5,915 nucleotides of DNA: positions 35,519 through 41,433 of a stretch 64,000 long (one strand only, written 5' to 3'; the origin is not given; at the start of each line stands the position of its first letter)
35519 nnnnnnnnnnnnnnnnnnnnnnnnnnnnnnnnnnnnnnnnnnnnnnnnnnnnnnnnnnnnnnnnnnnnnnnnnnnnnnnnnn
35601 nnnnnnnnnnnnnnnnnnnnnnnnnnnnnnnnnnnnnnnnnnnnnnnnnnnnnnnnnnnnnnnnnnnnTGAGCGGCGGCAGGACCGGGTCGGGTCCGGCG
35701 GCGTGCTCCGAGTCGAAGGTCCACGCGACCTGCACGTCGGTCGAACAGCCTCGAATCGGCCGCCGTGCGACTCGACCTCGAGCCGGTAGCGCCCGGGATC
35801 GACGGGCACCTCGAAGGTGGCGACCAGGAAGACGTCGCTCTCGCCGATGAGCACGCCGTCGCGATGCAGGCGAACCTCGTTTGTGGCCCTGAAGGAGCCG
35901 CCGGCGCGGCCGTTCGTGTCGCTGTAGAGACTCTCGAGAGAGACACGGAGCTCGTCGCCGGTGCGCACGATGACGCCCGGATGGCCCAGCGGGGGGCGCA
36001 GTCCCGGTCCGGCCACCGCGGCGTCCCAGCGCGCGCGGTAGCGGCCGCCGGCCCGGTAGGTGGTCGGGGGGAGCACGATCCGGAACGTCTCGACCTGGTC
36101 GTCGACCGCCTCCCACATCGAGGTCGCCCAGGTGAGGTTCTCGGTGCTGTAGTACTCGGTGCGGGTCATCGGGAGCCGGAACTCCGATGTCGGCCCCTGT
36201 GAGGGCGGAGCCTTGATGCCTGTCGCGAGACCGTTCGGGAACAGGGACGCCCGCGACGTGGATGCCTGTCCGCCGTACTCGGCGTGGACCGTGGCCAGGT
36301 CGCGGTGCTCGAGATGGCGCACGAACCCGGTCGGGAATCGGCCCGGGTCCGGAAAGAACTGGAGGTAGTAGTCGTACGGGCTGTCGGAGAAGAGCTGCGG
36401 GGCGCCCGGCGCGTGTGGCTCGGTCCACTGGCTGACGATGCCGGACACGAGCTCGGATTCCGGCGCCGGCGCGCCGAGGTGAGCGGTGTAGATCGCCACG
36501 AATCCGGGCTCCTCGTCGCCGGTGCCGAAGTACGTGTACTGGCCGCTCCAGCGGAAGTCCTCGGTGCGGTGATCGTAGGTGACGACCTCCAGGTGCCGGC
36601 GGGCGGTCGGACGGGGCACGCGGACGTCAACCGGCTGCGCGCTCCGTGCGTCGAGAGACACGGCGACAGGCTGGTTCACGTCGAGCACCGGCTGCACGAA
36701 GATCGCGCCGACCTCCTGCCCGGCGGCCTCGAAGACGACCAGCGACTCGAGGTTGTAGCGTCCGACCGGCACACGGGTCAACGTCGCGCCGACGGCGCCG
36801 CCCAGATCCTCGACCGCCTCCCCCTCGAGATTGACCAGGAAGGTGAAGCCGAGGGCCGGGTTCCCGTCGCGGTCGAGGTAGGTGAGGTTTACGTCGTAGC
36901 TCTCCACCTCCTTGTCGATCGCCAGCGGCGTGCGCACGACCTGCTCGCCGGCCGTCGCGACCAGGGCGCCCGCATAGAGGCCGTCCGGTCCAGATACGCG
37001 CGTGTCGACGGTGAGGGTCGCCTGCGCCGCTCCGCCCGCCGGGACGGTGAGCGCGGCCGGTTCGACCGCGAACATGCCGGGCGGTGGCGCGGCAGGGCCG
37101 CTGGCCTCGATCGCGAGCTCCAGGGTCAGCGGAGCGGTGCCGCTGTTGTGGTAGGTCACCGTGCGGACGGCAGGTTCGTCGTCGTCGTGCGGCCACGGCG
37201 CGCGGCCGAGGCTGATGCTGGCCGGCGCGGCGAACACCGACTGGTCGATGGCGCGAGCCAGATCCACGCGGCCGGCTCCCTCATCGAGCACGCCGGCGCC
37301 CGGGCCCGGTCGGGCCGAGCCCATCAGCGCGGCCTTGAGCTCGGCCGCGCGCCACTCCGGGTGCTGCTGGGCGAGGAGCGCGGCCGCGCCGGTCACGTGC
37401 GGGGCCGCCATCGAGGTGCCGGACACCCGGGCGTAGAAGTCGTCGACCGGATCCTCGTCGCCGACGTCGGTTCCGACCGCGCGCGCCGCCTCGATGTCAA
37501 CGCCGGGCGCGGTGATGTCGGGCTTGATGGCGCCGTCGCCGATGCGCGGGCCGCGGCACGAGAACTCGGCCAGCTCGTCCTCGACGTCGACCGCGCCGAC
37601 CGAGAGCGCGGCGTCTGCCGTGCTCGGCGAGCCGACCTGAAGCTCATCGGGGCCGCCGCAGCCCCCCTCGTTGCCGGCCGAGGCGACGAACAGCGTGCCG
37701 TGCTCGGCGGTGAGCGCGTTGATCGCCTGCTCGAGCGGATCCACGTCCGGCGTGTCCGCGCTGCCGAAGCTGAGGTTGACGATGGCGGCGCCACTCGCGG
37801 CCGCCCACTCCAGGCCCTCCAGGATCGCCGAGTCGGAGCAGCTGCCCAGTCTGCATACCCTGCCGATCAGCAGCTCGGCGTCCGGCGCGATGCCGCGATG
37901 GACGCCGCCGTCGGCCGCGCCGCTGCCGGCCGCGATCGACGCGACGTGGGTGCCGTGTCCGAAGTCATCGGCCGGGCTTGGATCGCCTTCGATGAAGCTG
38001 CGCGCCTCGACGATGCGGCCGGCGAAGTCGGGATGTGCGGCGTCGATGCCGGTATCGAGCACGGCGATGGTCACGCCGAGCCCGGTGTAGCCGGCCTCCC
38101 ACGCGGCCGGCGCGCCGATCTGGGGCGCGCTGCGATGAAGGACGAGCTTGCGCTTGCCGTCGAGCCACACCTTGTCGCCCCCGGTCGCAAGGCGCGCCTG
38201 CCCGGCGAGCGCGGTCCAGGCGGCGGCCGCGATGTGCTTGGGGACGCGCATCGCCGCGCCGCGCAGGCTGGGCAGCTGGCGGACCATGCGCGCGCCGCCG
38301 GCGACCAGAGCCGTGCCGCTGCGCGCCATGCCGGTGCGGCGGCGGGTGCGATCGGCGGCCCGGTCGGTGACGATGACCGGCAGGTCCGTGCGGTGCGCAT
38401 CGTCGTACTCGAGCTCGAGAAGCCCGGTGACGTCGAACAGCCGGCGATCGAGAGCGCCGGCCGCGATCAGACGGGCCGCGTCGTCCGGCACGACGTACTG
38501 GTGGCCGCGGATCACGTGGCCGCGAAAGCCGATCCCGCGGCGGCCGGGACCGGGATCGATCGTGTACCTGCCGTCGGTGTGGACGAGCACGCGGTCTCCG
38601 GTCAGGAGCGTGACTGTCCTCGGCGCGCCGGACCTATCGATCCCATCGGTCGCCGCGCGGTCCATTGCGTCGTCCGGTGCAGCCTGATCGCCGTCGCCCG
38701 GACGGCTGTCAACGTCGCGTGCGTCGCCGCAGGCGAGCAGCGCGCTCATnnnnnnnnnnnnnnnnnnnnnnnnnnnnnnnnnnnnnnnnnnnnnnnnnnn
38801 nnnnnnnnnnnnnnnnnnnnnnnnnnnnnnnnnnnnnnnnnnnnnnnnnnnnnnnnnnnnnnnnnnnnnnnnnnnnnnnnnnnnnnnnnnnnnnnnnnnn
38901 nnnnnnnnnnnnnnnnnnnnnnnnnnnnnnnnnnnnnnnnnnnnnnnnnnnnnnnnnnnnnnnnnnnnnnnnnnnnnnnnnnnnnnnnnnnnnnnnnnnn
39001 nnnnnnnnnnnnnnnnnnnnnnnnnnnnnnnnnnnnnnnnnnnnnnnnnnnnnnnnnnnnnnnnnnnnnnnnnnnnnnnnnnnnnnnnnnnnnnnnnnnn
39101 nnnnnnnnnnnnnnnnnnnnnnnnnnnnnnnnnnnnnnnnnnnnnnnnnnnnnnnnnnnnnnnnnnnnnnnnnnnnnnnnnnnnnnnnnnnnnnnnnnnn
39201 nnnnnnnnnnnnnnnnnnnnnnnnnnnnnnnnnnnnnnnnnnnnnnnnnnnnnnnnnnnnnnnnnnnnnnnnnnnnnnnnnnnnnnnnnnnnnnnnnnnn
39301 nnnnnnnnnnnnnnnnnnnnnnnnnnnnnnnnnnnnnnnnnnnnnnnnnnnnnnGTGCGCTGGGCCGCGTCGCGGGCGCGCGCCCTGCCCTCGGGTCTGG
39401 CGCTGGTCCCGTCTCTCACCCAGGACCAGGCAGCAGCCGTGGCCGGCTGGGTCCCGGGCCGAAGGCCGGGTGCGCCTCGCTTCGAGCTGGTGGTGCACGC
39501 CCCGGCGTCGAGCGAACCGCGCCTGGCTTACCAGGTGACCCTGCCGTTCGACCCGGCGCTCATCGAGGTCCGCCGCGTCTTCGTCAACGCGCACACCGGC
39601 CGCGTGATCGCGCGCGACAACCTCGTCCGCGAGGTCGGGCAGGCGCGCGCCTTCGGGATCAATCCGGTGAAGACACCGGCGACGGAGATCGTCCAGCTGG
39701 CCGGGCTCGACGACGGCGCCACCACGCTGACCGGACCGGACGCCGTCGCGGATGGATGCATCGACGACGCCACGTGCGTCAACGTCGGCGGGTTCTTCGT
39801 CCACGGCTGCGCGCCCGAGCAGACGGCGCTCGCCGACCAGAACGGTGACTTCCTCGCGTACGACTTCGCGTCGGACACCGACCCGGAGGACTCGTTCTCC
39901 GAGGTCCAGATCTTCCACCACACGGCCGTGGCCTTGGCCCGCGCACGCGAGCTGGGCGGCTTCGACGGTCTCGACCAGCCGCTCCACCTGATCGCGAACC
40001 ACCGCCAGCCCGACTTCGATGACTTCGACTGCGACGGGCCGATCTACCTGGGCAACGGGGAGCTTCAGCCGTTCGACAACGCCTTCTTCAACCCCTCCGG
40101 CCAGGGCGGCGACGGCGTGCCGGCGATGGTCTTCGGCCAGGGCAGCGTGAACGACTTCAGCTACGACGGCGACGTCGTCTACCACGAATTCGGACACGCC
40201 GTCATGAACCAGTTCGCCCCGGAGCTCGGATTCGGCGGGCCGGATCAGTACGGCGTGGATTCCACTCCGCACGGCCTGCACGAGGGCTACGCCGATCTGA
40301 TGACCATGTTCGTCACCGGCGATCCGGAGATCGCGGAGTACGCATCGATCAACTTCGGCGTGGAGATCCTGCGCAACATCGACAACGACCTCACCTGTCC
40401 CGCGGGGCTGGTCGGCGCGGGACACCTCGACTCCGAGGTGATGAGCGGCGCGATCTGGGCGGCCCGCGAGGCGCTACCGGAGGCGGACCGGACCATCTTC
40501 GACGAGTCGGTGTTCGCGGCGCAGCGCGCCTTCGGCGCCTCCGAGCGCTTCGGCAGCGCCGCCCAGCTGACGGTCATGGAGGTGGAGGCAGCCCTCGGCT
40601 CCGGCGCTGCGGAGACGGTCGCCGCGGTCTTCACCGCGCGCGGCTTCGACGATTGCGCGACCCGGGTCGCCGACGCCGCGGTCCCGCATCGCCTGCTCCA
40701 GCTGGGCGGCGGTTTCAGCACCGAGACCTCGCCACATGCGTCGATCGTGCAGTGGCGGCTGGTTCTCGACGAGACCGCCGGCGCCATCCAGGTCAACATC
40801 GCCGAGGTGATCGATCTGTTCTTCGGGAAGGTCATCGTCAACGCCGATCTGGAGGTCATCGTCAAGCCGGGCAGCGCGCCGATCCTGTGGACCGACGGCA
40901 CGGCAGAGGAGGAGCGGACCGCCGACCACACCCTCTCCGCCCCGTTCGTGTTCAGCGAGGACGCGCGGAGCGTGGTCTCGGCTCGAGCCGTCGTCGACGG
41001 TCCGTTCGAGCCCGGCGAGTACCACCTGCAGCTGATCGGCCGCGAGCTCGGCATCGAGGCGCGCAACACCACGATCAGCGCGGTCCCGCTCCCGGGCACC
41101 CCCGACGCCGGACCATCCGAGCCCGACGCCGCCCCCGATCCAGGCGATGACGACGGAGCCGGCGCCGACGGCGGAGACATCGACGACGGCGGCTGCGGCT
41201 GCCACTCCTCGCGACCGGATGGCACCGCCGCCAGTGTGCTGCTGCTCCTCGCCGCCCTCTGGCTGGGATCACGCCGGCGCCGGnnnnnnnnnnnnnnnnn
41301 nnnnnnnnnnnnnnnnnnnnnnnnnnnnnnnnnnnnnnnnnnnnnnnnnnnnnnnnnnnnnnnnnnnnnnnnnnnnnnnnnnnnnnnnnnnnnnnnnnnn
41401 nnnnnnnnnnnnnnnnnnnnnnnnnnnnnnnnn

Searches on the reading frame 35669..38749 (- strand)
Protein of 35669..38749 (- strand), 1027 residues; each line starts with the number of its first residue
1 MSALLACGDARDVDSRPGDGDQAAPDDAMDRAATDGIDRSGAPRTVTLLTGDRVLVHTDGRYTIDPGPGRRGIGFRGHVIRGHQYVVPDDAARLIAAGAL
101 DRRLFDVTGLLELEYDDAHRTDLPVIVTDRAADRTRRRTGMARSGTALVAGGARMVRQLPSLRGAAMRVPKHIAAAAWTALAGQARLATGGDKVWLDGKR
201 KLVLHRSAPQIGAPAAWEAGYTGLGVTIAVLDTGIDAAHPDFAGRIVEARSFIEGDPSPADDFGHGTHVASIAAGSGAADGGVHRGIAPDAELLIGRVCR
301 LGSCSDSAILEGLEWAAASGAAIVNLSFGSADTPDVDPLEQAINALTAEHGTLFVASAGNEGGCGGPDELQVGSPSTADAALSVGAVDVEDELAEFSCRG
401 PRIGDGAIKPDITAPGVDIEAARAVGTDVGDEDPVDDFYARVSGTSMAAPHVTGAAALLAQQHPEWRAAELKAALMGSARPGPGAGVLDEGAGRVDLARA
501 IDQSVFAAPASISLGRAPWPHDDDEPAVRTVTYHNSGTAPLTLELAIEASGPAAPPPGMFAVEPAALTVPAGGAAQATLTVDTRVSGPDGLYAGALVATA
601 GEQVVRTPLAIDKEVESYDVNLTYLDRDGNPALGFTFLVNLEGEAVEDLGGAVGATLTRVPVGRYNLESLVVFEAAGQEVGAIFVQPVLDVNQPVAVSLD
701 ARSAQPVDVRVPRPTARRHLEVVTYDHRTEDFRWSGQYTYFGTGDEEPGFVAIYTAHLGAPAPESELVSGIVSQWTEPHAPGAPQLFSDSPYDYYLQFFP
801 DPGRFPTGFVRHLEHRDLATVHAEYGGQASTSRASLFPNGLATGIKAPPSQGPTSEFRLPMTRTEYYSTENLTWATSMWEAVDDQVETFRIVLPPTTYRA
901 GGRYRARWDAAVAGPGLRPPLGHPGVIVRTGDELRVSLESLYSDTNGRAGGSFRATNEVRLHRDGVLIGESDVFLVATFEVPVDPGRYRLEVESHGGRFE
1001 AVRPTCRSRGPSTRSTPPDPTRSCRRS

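Call 60: search_protein_families(library=pfam, proteins=[window:35669-38749:-], max_evalue=0.001)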
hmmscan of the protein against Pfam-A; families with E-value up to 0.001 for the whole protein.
window:35669-38749:- (1027 aa): 1 family
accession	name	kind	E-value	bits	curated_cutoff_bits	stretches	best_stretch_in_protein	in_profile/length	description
PF00082.27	Peptidase_S8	-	1.6e-63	215.1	21.8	1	225-484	3-278/288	Subtilase family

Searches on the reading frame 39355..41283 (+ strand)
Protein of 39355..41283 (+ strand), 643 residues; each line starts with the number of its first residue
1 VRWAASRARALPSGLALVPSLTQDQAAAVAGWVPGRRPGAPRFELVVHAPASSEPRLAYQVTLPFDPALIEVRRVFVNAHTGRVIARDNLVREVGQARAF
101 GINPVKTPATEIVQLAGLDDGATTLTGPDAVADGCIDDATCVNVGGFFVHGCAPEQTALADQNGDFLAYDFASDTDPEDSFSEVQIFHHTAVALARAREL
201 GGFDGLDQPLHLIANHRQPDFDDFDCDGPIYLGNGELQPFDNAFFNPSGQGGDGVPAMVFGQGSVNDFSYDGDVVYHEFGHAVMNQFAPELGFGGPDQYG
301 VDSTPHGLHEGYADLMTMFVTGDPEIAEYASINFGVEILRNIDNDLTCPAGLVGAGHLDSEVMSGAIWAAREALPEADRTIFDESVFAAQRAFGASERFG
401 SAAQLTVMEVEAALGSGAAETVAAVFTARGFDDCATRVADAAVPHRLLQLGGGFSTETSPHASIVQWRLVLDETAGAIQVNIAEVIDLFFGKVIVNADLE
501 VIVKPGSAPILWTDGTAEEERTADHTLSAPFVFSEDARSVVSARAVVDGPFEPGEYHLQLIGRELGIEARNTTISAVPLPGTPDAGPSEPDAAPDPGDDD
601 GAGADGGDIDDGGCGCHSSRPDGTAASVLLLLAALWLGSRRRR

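Call 60: search_protein_families(library=pfam, proteins=[window:39355-41283:+], max_evalue=0.001)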
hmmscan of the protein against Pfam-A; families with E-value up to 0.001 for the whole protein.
window:39355-41283:+ (643 aa): 2 families
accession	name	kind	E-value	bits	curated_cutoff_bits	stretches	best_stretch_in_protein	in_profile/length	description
PF01447.24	Peptidase_M4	-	0.00086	20.2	22.4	0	239-284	104-144/145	Thermolysin metallopeptidase, catalytic domain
PF02128.21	Peptidase_M36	-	0.00098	18.9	23.3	0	238-324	144-229/368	Fungalysin metallopeptidase (M36)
